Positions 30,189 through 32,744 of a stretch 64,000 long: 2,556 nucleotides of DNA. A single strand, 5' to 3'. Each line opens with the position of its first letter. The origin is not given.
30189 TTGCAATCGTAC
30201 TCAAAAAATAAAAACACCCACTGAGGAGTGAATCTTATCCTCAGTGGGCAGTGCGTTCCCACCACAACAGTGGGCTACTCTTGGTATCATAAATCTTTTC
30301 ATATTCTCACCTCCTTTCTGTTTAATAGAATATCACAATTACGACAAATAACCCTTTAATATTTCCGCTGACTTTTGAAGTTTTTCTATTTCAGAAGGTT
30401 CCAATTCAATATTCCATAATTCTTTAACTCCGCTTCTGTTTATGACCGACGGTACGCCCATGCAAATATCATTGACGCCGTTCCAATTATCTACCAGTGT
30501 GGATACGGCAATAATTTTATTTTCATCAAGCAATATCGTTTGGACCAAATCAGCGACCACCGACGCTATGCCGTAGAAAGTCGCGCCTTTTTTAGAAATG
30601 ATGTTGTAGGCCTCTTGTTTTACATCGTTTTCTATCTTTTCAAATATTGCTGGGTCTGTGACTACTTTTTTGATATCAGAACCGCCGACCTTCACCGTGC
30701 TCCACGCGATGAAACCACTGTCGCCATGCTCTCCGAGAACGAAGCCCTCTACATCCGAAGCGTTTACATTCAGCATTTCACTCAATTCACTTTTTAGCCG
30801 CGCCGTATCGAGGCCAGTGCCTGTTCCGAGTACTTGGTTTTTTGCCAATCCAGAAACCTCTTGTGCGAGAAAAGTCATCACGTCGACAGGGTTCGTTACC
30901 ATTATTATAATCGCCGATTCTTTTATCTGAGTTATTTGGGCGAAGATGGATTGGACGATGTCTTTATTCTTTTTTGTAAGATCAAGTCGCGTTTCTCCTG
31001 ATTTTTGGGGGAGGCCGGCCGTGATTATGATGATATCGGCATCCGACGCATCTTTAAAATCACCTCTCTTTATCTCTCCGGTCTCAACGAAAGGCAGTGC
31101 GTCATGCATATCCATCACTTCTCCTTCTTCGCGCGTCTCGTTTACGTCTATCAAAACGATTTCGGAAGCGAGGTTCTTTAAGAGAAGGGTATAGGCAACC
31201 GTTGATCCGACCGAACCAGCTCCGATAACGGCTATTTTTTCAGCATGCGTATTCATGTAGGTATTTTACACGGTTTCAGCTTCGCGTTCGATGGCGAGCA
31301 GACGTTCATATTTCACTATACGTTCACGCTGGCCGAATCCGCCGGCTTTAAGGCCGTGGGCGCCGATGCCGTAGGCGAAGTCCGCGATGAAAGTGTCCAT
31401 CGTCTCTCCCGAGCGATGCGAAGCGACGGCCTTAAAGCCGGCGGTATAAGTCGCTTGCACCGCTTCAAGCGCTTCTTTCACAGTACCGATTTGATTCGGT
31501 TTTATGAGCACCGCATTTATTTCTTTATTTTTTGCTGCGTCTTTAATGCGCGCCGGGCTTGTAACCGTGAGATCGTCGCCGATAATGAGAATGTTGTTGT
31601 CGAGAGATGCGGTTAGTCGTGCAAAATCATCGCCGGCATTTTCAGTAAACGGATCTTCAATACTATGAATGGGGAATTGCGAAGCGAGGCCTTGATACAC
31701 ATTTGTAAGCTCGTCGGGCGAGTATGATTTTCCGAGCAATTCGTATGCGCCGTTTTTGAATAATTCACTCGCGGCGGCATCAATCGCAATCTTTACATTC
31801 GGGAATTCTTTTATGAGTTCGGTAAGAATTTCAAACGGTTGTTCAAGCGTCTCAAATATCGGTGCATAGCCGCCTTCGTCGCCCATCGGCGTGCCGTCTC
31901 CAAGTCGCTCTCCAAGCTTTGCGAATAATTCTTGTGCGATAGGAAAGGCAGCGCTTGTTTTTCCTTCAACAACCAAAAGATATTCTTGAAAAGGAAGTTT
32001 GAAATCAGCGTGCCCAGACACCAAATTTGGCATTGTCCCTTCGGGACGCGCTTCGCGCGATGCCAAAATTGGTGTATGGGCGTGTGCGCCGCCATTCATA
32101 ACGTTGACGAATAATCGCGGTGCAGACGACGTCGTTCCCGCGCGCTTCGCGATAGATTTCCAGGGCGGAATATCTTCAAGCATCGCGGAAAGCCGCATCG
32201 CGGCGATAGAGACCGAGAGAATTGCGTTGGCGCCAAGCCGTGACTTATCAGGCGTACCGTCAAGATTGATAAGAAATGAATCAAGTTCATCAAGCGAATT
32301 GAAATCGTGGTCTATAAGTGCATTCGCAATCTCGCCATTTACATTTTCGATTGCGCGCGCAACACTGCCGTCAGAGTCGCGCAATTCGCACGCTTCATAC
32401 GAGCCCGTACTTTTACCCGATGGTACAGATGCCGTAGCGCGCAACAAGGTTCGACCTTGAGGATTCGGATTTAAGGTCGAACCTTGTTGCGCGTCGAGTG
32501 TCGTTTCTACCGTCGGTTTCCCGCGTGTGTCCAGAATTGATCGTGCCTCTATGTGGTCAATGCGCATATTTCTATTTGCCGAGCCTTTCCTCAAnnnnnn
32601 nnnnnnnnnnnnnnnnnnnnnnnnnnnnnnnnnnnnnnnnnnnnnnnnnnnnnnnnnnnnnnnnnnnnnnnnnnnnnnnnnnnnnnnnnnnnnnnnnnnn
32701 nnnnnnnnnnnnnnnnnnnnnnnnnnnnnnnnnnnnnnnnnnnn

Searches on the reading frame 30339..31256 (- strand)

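Call 47: search_protein_families(library=pfam, proteins=[window:30339-31256:-], max_evalue=0.01)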
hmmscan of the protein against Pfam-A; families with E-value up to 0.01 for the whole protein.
window:30339-31256:- (305 aa): 12 families
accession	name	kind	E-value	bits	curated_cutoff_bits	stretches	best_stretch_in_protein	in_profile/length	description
PF00056.29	Ldh_1_N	-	5.3e-41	140.4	27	1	7-144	2-141/141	lactate/malate dehydrogenase, NAD binding domain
PF02866.23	Ldh_1_C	-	2.7e-29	102.8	22.6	1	147-301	1-164/174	lactate/malate dehydrogenase, alpha/beta C-terminal domain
PF03721.20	UDPG_MGDP_dh_N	-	3e-05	24.1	27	1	7-128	2-129/187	UDP-glucose/GDP-mannose dehydrogenase family, NAD binding domain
PF02254.24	TrkA_N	-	0.00062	20.5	23.8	1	8-107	1-95/116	TrkA-N domain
PF02558.23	ApbA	-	0.00089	19.3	22.2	1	8-79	1-73/150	Ketopantoate reductase PanE/ApbA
PF03807.23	F420_oxidored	-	0.0017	19.3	21.6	0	7-79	1-66/94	NADP oxidoreductase coenzyme F420-dependent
PF01915.27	Glyco_hydro_3_C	-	0.0017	18.8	31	1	10-148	32-148/200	Glycosyl hydrolase family 3 C-terminal domain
PF02737.24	3HCDH_N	-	0.002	18.5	22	1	7-125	1-118/180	3-hydroxyacyl-CoA dehydrogenase, NAD binding domain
PF01266.30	DAO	-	0.0045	17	27.9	1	7-38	1-30/353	FAD dependent oxidoreductase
PF01210.29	NAD_Gly3P_dh_N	-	0.0055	17.1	23.1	0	7-40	1-32/158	NAD-dependent glycerol-3-phosphate dehydrogenase N-terminus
PF03435.24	Sacchrp_dh_NADP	-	0.0074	17.1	25.1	0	8-45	1-38/129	Saccharopine dehydrogenase NADP binding domain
PF01262.27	AlaDh_PNT_C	-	0.0083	16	23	0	5-85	28-105/214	Alanine dehydrogenase/PNT, C-terminal domain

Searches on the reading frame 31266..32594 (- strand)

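Call 7: search_protein_families(library=pfam, proteins=[window:31266-32594:-], max_evalue=0.01)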
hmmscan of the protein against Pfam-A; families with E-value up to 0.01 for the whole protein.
window:31266-32594:- (442 aa): 3 families
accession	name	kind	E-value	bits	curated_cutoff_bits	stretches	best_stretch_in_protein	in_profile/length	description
PF00113.28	Enolase_C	-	1.3e-62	212.2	21.5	1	190-438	10-280/296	Enolase, C-terminal TIM barrel domain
PF03952.21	Enolase_N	-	9.6e-35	120.1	35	1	12-146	1-129/131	Enolase, N-terminal domain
PF13378.12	MR_MLE_C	-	0.001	19.3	29.4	1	290-388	54-149/219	Enolase C-terminal domain-like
